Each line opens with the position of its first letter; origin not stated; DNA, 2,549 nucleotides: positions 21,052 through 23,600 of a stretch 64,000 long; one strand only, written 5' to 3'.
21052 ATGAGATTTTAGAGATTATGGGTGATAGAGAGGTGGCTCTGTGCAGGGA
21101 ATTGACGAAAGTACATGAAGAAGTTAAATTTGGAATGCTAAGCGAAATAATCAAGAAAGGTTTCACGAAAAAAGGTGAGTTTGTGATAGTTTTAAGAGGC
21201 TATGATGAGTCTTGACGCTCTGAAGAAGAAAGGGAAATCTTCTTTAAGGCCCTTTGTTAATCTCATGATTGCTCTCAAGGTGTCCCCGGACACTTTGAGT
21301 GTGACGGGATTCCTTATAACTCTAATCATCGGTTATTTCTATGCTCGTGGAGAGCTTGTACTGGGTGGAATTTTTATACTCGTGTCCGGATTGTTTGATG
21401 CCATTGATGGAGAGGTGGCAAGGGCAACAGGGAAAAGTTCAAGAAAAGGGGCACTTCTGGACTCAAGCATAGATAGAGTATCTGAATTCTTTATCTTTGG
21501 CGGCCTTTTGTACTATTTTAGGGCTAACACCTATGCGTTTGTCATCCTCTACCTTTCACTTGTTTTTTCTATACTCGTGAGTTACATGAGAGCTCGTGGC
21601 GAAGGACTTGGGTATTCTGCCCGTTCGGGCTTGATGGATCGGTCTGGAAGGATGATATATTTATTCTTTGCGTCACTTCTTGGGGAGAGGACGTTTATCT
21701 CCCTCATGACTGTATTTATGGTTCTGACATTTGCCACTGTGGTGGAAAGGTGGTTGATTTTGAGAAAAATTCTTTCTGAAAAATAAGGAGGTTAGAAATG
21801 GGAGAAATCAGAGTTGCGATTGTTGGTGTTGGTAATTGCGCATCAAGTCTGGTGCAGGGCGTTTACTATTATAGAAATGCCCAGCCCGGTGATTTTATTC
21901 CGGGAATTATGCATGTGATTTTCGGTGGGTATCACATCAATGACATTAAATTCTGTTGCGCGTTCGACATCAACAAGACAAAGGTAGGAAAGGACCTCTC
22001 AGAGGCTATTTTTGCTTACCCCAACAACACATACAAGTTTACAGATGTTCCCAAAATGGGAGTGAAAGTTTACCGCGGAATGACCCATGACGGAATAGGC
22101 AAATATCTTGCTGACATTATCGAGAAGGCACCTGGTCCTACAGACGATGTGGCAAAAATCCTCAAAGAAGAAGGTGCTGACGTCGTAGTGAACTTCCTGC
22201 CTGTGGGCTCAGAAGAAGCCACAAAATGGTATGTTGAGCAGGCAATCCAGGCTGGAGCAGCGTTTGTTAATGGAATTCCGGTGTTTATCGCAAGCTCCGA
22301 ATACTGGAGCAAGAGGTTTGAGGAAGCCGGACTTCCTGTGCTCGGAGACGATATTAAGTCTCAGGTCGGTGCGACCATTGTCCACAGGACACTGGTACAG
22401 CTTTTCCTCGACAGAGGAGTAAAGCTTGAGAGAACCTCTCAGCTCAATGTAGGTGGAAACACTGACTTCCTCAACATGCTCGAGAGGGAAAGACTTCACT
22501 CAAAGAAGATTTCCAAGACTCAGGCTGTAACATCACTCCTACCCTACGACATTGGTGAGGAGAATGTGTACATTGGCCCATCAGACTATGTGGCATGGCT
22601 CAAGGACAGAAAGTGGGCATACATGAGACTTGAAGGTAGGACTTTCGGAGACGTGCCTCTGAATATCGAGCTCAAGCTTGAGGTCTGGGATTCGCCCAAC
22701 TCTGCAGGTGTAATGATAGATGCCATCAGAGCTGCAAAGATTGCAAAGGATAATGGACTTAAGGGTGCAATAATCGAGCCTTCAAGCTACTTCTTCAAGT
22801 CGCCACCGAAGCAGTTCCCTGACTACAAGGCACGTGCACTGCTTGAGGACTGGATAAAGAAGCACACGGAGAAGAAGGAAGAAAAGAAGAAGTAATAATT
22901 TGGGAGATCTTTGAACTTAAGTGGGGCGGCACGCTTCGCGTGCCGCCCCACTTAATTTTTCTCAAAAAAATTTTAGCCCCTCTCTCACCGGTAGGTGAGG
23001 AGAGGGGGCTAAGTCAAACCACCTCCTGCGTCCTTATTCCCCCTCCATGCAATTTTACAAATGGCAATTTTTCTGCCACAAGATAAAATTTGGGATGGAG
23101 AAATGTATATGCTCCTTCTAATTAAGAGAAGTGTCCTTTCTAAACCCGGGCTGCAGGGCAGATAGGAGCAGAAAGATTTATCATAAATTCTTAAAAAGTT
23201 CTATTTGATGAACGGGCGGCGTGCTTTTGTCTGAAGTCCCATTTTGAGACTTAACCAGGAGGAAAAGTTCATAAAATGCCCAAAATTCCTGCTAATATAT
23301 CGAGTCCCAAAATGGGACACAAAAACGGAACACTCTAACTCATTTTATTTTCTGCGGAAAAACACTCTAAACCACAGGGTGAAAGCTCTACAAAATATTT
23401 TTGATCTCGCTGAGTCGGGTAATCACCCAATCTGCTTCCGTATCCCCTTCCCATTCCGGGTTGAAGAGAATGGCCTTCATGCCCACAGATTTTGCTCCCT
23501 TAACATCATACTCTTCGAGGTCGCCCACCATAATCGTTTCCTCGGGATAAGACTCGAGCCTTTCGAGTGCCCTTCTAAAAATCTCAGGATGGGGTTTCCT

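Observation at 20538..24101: rsmI / CDP-alcohol phosphatidyltransferase / myo-inositol-1-phosphate synthase operon (inositol phospholipid or di-myo-inositol-phosphate synthesis), with convergent HAD phosphatase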

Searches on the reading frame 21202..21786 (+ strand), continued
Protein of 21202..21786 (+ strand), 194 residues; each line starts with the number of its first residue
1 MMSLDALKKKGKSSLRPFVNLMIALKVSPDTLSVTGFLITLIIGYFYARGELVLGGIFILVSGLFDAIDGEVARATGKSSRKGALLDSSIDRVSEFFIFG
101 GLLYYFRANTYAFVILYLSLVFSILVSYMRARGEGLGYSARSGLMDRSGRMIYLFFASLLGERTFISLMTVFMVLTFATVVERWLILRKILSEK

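Call 78: search_protein_families(library=ncbifam, proteins=[P0147, P0086, P0128, P0125, P0085, P0079], max_evalue=1e-8)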
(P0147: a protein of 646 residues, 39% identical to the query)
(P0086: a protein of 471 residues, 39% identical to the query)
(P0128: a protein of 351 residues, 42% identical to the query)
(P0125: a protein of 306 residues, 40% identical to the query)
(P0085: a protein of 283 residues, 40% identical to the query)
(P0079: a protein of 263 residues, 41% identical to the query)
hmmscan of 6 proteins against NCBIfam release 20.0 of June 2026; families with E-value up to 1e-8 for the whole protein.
P0147 (646 aa): 20 families
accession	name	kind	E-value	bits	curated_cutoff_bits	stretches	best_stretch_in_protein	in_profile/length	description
NF040950.1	archin_ph_syn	equivalog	2.9e-45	154.5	180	1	436-619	6-190/191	archaetidylinositol phosphate synthase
NF045883.1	PIPSynth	equivalog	2.8e-38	131.6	170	1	439-619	4-195/197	phosphatidylinositol phosphate synthase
NF052561.1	PIPSynBT1523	equivalog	1.3e-31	110.1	350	1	448-590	18-169/232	hypothetical protein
TIGR04047.1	MSMEG_0565_glyc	hypoth_equivalog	1.2e-28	100.3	259.85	1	146-368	139-372/373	MSMEG_0565 family glycosyltransferase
NF041876.1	EPS_EpsE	equivalog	2.9e-28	99.2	400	1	159-353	179-378/389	exopolysaccharide biosynthesis GT4 family glycosyltransferase EpsE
TIGR03449.1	mycothiol_MshA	equivalog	1.8e-22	79.8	462.5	1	169-371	191-404/406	D-inositol-3-phosphate glycosyltransferase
TIGR03088.1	stp2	hypoth_equivalog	4.4e-20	72.1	409.05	1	150-369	141-372/374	TIGR03088 family PEP-CTERM/XrtA system glycosyltransferase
TIGR04063.1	stp3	hypoth_equivalog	1.9e-19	69.9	442.05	1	125-368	137-393/397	TIGR04063 family PEP-CTERM/XrtA system glycosyltransferase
NF041135.1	IPPtranDIPPsyn_Thcocales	equivalog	7e-19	68.1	580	1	455-618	250-418/419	bifunctional L-myo-inositol-1-phosphate cytidylyltransferase/CDP-L-myo-inositol myo-inositolphosphotransferase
NF053787.1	GlcN_PG_synth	equivalog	6.2e-18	64.8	480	1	19-369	14-358/361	N-acetylglucosaminyl phosphatidylglycerol synthase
TIGR03999.1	thiol_BshA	equivalog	7.8e-17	61.2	273.7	1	166-369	167-372/375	N-acetyl-alpha-D-glucosaminyl L-malate synthase BshA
TIGR02149.1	glgA_Coryne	subfamily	8.3e-17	61.4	302.4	1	150-369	149-389/391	glycogen synthase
NF012028.0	PRK15484.1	subfamily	7.9e-16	58.1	618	1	156-362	150-370/380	lipopolysaccharide N-acetylglucosaminyltransferase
TIGR04157.1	glyco_rSAM_CFB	subfamily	9.4e-16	57.8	400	1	197-319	230-349/406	TIGR04157 family glycosyltransferase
NF038229.1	Glyco4_Geo_Pelo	equivalog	1.8e-14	53.5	400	1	169-364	136-330/338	GPMC system family 4 glycosyltransferase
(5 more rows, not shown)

P0086 (471 aa): 6 families
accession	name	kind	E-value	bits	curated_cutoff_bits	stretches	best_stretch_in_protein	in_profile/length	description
TIGR00041.1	DTMP_kinase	equivalog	1.5e-51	174.9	83.25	1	264-457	4-194/196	dTMP kinase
NF040950.1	archin_ph_syn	equivalog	4.4e-38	131.1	180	1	5-196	3-188/191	archaetidylinositol phosphate synthase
NF045883.1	PIPSynth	equivalog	2.1e-37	128.8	170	1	7-198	4-195/197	phosphatidylinositol phosphate synthase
NF052561.1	PIPSynBT1523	equivalog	7.6e-35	120.7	350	1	7-169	6-171/232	hypothetical protein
NF041135.1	IPPtranDIPPsyn_Thcocales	equivalog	1e-10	41.2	580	1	24-189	248-410/419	bifunctional L-myo-inositol-1-phosphate cytidylyltransferase/CDP-L-myo-inositol myo-inositolphosphotransferase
NF005923.0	PRK07933.1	equivalog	8e-09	35.2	193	0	266-454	2-202/213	dTMP kinase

P0128 (351 aa): 4 families
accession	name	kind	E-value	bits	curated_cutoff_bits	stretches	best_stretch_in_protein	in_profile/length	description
NF040950.1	archin_ph_syn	equivalog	1.7e-35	122.6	180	1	112-309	4-191/191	archaetidylinositol phosphate synthase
NF052561.1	PIPSynBT1523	equivalog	1.2e-34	120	350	1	120-310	13-225/232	hypothetical protein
NF045883.1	PIPSynth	equivalog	2.5e-32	112.2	170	1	112-304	3-191/197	phosphatidylinositol phosphate synthase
NF041135.1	IPPtranDIPPsyn_Thcocales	equivalog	2.8e-15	56.2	580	1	131-236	249-355/419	bifunctional L-myo-inositol-1-phosphate cytidylyltransferase/CDP-L-myo-inositol myo-inositolphosphotransferase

P0125 (306 aa): 4 families
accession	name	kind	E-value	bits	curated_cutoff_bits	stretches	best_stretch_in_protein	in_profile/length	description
NF040950.1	archin_ph_syn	equivalog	9.3e-42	143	180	1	3-177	13-190/191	archaetidylinositol phosphate synthase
NF045883.1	PIPSynth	equivalog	4.9e-38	130.8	170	1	2-178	11-196/197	phosphatidylinositol phosphate synthase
NF052561.1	PIPSynBT1523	equivalog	2.3e-20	73.3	350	1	7-155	18-176/232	hypothetical protein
NF041135.1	IPPtranDIPPsyn_Thcocales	equivalog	2.5e-11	43.2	580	1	14-176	250-418/419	bifunctional L-myo-inositol-1-phosphate cytidylyltransferase/CDP-L-myo-inositol myo-inositolphosphotransferase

P0085 (283 aa): 4 families
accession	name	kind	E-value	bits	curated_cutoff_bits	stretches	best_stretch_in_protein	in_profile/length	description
NF040950.1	archin_ph_syn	equivalog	6.7e-38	130.5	180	1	66-260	5-190/191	archaetidylinositol phosphate synthase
NF052561.1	PIPSynBT1523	equivalog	2.7e-36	125.4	350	1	72-266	12-229/232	hypothetical protein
NF045883.1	PIPSynth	equivalog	6.1e-34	117.4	170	1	64-259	2-194/197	phosphatidylinositol phosphate synthase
NF041135.1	IPPtranDIPPsyn_Thcocales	equivalog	9.4e-16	57.8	580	1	77-189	242-355/419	bifunctional L-myo-inositol-1-phosphate cytidylyltransferase/CDP-L-myo-inositol myo-inositolphosphotransferase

P0079 (263 aa): 4 families
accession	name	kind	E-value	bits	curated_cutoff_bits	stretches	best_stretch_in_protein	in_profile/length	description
NF040950.1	archin_ph_syn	equivalog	6.3e-42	143.6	180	1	57-248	12-190/191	archaetidylinositol phosphate synthase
NF052561.1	PIPSynBT1523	equivalog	1.2e-37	129.8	350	1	56-253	12-228/232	hypothetical protein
NF045883.1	PIPSynth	equivalog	9.5e-36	123.3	170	1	55-245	9-192/197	phosphatidylinositol phosphate synthase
NF041135.1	IPPtranDIPPsyn_Thcocales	equivalog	1.6e-15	57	580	1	68-174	249-355/419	bifunctional L-myo-inositol-1-phosphate cytidylyltransferase/CDP-L-myo-inositol myo-inositolphosphotransferase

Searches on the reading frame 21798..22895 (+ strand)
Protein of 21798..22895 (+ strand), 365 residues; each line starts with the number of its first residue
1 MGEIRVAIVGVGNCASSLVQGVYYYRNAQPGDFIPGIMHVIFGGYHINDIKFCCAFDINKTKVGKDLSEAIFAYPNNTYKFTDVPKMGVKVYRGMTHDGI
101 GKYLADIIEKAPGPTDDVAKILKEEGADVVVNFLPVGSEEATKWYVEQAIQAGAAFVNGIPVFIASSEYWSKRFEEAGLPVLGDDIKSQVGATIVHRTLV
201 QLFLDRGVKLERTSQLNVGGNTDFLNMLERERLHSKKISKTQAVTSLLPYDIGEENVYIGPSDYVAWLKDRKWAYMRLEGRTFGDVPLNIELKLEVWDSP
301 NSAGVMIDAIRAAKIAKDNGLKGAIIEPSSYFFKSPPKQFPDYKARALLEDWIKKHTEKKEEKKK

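Call 3: search_protein_families(library=pfam, proteins=[window:21798-22895:+], max_evalue=0.01)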
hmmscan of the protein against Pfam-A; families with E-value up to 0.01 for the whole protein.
window:21798-22895:+ (365 aa): 1 family
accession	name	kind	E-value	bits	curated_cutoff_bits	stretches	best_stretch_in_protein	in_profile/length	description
PF01658.22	Inos-1-P_synth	-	8.5e-37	126.1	27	1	191-299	1-107/107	Myo-inositol-1-phosphate synthase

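Call 4: search_protein_families(library=ncbifam, proteins=[window:21798-22895:+], max_evalue=0.01)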
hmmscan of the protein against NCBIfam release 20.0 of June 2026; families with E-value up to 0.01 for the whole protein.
window:21798-22895:+ (365 aa): 1 family
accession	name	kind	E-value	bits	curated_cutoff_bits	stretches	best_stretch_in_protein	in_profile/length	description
TIGR03450.1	mycothiol_INO1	equivalog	4e-162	539.4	638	1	4-353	1-355/355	inositol-3-phosphate synthase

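Call 19: search_solved_structures(query=window:21798-22895:+, max_evalue=0.001, show_alignments=3)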
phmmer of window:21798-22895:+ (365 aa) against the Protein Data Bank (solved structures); distinct sequences matched with E-value up to 0.001: 11.
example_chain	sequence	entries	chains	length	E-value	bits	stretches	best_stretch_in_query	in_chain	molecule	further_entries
1gr0_A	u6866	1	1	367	1.4e-149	501.5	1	3-353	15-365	INOSITOL-3-PHOSPHATE SYNTHASE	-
6k96_A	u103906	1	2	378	7.7e-57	196.3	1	3-351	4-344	Five-membered-cyclitol-phosphate synthase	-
3cin_A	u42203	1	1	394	3e-28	102.3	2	151-337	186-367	Myo-inositol-1-phosphate synthase-related protein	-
1u1i_A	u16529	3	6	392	1.7e-08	37.3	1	141-338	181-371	myo-inositol-1-phosphate synthase | Myo-inositol-1-phosphate synthase (Ino1)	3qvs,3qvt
3qvw_A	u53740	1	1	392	1e-07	34.7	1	141-338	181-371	Myo-inositol-1-phosphate synthase (Ino1)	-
3qvx_A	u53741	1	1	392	1.1e-07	34.6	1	141-338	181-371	Myo-inositol-1-phosphate synthase (Ino1)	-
9f2k_A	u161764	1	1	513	1.6e-07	34.1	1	124-312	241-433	inositol-3-phosphate synthase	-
3qw2_A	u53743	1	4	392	2.1e-07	33.7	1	141-338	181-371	Myo-inositol-1-phosphate synthase (Ino1)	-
7nwr_B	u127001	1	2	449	5.1e-06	29.1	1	144-352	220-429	Inositol-3-phosphate synthase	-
9m53_A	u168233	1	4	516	5.1e-05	25.8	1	145-322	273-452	Inositol-3-phosphate synthase 1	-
1jkf_A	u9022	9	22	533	0.00012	24.7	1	147-248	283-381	myo-inositol-1-phosphate synthase | Inositol-3-phosphate synthase | myo-inositol-phosphate synthase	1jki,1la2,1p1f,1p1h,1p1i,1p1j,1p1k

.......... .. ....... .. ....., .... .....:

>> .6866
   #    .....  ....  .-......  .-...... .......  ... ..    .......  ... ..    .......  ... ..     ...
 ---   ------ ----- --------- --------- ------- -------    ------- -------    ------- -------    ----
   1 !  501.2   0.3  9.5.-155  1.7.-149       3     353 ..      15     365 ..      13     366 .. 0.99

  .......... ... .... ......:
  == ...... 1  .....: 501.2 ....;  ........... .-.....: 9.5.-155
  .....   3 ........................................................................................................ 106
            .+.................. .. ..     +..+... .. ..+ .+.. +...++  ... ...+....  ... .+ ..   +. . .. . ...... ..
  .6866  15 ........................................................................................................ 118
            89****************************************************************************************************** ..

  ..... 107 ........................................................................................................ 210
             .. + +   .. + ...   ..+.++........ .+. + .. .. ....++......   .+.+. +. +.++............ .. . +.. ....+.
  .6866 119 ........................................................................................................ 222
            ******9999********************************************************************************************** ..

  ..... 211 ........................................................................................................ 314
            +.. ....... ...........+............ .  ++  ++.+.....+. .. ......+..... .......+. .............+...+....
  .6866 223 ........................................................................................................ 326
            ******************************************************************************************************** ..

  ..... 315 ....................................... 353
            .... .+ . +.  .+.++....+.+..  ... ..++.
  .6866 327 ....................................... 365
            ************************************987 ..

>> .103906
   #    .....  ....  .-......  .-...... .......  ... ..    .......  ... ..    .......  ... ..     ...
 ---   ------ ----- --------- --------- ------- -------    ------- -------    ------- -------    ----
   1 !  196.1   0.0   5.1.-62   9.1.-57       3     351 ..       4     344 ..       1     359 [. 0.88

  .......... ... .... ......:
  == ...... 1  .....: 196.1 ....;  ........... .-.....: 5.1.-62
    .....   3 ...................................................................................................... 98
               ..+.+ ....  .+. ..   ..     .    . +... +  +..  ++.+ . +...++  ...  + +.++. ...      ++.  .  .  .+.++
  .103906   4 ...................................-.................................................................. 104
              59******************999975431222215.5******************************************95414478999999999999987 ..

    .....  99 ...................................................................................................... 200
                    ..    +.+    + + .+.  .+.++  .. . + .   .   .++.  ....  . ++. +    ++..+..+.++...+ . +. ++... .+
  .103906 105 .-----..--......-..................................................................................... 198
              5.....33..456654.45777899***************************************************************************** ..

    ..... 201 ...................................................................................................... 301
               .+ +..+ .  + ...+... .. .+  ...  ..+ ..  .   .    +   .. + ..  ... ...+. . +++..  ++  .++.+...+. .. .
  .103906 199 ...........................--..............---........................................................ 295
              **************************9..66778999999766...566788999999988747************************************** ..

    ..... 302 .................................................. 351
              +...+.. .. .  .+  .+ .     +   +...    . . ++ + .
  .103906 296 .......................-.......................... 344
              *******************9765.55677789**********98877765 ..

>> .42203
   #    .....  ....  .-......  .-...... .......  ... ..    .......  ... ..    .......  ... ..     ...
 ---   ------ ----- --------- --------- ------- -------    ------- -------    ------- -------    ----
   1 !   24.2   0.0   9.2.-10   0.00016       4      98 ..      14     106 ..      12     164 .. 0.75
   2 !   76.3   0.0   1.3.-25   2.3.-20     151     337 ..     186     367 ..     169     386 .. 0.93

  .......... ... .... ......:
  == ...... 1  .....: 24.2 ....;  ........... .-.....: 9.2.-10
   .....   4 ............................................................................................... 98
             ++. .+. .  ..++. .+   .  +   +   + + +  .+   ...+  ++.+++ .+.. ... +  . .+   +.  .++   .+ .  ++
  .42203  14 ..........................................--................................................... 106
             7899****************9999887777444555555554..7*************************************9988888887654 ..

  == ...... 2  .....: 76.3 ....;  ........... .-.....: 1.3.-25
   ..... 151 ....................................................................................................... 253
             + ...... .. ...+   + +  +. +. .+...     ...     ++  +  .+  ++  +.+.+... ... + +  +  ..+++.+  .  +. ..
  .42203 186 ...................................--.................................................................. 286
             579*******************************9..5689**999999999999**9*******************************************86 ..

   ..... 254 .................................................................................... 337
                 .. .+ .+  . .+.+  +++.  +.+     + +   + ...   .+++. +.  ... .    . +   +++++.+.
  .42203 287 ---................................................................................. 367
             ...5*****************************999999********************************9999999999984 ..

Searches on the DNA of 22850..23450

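Call 55: search_rna_families(source=window, start=22850, end=23450, threshold=evalue, max_evalue=1)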
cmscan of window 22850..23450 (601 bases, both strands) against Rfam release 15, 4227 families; matches with E-value up to 1: 7.
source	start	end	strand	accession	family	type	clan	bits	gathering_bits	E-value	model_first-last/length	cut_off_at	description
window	22913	23011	-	RF01812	Pxr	Gene; sRNA;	-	25.7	80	0.021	1-109/109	no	Pxr regulatory sRNA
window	22856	22955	-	RF01775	RsaOG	Gene; sRNA;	-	24.9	50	0.13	1-147/147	no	RNA S.aureus Orsay G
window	22898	22969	+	RF04148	MIR844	Gene; miRNA;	-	23.7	70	0.016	1-114/114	no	MIR844 microRNA precursor family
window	22912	23037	-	RF00558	L20_leader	Cis-reg; leader;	-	21.1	58.7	0.12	1-127/127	no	Ribosomal protein L20 leader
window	22908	22966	+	RF00908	MIR529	Gene; miRNA;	-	19.6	75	0.082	1-131/131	no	MIR529 microRNA precursor family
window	22919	22952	-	RF04083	MIR528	Gene; miRNA;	-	17.3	62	0.95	1-89/89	no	MIR528 microRNA precursor family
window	22897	22968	-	RF00908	MIR529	Gene; miRNA;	-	17.2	75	0.43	1-131/131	no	MIR529 microRNA precursor family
